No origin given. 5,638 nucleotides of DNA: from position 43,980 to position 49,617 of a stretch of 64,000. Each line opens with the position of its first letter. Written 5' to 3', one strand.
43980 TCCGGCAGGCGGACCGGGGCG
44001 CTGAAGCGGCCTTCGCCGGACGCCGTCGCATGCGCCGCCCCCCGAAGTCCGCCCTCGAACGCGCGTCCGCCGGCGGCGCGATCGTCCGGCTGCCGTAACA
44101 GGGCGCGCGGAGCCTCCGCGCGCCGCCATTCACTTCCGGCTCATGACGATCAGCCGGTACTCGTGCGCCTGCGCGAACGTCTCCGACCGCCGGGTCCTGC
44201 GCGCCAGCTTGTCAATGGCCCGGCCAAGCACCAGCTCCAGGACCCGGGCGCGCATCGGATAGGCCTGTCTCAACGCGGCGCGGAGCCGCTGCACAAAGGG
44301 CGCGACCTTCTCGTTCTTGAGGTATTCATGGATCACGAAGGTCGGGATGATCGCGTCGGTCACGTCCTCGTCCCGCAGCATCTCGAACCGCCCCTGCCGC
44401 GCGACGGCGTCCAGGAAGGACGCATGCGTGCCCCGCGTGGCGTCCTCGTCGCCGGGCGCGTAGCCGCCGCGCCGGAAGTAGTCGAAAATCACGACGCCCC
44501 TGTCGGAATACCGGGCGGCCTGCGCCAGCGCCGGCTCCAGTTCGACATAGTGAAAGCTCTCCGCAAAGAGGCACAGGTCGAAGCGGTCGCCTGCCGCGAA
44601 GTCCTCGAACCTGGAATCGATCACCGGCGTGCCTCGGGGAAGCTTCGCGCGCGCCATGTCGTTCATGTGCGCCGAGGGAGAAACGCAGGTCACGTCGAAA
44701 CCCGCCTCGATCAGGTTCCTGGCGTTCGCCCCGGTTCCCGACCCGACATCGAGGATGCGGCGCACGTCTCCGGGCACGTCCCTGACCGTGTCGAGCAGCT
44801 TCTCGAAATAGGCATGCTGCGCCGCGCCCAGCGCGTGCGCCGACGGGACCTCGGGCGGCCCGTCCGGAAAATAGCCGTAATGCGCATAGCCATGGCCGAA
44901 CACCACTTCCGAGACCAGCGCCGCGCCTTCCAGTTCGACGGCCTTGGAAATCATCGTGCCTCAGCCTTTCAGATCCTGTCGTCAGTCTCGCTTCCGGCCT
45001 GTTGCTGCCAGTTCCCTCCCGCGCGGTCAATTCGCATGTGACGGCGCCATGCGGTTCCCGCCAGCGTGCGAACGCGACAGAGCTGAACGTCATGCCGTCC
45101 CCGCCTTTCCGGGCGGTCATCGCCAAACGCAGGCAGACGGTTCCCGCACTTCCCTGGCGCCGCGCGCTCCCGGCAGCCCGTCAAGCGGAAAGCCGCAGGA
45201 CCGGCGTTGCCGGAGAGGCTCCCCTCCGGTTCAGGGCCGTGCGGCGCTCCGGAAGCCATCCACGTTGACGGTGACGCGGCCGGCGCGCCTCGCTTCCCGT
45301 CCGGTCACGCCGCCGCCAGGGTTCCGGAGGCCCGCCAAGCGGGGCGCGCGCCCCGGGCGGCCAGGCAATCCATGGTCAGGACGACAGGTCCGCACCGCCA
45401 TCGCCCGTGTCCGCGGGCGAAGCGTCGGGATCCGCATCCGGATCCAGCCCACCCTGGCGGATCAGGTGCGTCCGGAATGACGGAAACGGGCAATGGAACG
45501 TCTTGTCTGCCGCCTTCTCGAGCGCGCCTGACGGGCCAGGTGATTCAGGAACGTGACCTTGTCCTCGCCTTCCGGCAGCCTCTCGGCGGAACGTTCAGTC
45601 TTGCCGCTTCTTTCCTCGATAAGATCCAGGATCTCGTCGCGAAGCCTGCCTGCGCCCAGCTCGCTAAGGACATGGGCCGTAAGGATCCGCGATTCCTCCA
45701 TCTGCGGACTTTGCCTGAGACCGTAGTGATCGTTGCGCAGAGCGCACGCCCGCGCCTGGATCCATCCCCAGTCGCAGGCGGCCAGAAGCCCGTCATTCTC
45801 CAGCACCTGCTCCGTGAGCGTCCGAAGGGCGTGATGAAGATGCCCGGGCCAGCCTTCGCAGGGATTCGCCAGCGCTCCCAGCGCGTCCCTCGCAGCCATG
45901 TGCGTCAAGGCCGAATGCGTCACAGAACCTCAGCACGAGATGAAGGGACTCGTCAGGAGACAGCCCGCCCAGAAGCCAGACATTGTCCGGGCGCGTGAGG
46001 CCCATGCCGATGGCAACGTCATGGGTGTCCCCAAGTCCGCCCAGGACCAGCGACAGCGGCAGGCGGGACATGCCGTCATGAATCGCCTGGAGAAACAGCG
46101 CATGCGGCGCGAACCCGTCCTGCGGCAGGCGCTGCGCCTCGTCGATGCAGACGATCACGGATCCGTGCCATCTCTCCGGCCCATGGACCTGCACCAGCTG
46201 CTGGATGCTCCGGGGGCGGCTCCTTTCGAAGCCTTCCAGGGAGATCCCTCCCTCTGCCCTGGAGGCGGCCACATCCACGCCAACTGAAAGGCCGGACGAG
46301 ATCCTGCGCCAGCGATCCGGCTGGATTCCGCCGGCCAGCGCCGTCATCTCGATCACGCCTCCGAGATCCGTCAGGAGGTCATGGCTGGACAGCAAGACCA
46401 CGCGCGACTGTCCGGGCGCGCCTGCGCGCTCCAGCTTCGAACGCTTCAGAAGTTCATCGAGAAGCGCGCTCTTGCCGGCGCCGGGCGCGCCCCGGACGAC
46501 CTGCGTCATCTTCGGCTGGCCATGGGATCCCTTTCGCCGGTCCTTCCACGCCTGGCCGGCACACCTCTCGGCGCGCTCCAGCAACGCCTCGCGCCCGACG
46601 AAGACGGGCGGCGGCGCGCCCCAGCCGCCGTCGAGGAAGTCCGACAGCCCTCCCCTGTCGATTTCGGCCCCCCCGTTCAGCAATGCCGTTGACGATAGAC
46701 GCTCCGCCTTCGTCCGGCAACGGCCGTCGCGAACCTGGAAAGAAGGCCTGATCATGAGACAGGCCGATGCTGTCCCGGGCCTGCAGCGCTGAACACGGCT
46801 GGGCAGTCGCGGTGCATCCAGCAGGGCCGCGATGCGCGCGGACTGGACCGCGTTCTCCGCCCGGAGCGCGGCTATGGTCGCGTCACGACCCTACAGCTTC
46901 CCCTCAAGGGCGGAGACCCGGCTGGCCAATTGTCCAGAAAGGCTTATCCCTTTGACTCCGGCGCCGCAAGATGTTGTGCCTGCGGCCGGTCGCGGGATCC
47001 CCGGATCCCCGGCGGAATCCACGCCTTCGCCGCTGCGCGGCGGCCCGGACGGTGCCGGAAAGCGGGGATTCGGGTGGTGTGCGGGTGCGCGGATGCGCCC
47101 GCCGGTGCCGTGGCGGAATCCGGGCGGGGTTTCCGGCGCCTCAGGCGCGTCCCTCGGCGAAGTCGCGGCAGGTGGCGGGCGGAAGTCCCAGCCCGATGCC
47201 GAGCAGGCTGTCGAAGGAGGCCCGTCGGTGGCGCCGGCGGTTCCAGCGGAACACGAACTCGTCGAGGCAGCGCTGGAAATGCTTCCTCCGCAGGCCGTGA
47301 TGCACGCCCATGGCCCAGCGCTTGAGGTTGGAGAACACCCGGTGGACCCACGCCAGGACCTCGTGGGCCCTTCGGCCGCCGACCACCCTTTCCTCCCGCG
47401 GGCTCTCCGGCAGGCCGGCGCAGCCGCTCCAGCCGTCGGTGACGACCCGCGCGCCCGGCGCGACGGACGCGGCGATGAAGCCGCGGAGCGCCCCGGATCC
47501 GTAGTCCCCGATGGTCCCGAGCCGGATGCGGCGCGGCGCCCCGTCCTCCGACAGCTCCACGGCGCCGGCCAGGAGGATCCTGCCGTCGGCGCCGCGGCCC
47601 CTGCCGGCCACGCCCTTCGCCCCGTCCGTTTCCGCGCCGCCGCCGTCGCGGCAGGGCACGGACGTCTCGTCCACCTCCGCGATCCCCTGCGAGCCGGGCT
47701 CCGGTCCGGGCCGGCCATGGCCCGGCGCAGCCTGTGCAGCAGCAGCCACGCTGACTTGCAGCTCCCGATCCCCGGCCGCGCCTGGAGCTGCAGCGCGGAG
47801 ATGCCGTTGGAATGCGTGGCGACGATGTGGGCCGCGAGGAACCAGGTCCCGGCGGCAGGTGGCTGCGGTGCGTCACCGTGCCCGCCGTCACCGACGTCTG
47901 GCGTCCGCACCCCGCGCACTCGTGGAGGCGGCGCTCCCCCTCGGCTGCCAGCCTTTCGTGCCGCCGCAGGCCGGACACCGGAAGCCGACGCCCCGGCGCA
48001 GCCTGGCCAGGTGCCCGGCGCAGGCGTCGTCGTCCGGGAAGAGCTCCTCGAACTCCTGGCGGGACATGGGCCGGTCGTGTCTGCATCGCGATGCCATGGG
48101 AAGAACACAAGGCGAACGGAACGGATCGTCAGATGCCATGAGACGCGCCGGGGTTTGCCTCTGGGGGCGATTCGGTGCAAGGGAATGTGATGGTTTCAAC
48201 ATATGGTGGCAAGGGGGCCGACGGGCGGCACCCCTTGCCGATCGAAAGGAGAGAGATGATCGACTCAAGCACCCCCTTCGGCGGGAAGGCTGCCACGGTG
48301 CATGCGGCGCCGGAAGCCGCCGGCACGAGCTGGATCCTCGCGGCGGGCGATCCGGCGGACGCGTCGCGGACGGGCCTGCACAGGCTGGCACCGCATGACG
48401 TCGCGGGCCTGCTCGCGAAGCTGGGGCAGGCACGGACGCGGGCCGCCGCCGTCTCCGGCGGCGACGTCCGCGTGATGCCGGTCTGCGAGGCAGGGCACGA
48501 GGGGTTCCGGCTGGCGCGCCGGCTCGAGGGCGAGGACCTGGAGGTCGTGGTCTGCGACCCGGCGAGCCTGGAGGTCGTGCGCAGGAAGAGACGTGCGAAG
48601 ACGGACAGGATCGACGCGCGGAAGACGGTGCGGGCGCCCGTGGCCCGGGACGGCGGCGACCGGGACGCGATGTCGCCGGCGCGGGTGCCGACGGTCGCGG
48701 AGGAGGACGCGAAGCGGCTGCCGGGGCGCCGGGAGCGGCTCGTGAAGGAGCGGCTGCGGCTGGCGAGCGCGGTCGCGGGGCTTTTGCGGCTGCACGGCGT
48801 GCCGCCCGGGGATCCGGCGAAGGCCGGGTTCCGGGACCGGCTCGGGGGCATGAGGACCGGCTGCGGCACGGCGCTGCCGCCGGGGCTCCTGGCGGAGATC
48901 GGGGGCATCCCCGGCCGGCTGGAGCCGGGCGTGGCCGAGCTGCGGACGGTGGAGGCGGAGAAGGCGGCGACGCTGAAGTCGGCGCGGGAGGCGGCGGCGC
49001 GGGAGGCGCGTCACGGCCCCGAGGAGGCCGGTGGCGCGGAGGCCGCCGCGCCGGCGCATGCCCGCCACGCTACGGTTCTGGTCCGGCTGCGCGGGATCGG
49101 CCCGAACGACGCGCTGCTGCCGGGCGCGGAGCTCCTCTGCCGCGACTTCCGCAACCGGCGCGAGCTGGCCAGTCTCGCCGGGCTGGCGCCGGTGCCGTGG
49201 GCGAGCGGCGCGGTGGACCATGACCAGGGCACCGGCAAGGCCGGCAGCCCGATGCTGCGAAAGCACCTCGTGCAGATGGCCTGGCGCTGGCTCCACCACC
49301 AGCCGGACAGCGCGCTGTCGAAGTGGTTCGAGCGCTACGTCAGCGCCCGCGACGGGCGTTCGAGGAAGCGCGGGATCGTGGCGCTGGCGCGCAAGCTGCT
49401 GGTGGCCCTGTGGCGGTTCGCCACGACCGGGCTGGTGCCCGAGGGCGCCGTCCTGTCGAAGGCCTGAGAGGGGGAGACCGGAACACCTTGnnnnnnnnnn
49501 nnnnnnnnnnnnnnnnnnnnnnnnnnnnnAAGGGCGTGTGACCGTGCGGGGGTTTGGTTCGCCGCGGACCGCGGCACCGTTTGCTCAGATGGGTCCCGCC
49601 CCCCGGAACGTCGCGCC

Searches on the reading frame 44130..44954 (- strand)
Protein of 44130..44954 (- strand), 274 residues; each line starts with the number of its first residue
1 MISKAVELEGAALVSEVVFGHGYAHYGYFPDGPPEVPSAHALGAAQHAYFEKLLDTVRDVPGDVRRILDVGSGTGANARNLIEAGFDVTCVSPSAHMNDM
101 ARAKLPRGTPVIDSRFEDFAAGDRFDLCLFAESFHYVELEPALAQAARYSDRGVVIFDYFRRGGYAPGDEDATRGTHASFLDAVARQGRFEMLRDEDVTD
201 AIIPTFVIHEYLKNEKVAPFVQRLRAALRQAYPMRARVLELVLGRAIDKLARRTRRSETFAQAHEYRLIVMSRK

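Call 28: search_protein_families(library=pfam, proteins=[window:44130-44954:-], max_evalue=0.001)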
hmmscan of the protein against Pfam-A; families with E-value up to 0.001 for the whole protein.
window:44130-44954:- (274 aa): 4 families
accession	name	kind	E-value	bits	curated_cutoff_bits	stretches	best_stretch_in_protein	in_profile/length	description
PF13649.12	Methyltransf_25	-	1.2e-11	45.6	27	1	67-149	1-92/97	Methyltransferase domain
PF08241.18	Methyltransf_11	-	2.2e-11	44.6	21.2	1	68-152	1-89/95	Methyltransferase domain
PF13489.12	Methyltransf_23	-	6.3e-09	36.2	27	1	50-163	6-122/164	Methyltransferase domain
PF08242.18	Methyltransf_12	-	1.7e-07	32.3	30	1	68-147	1-89/98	Methyltransferase domain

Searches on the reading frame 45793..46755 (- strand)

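Call 28: search_protein_families(library=pfam, proteins=[window:45793-46755:-], max_evalue=0.001)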
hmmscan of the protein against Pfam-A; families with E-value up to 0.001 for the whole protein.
window:45793-46755:- (320 aa): 2 families
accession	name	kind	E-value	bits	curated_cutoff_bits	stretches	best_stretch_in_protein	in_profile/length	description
PF13191.12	AAA_16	-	5.2e-05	24.2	32.6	1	77-231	20-161/167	AAA ATPase domain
PF13401.12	AAA_22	-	0.00013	22.8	27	1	86-236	9-120/130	AAA domain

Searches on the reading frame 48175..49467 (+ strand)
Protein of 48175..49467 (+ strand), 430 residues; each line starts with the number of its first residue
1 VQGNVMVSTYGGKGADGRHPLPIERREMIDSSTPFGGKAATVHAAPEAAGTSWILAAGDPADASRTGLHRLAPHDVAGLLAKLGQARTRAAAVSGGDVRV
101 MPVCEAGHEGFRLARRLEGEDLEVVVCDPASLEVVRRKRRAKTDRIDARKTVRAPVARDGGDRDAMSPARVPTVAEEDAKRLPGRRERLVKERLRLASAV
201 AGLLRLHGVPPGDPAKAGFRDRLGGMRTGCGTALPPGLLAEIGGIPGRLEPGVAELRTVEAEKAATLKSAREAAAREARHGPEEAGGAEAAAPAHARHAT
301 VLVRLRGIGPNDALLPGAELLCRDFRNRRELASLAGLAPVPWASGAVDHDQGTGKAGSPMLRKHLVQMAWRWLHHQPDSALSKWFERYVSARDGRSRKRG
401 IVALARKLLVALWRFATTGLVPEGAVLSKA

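Call 28: search_protein_families(library=pfam, proteins=[window:48175-49467:+], max_evalue=0.001)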
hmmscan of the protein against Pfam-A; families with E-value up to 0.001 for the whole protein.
window:48175-49467:+ (430 aa): 2 families
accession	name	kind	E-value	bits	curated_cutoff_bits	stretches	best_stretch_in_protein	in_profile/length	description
PF02371.22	Transposase_20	-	4.2e-11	43.5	21.3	1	301-379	3-82/87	Transposase IS116/IS110/IS902 family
PF01548.23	DEDD_Tnp_IS110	-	2.9e-06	27.6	29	1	94-205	44-151/155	Transposase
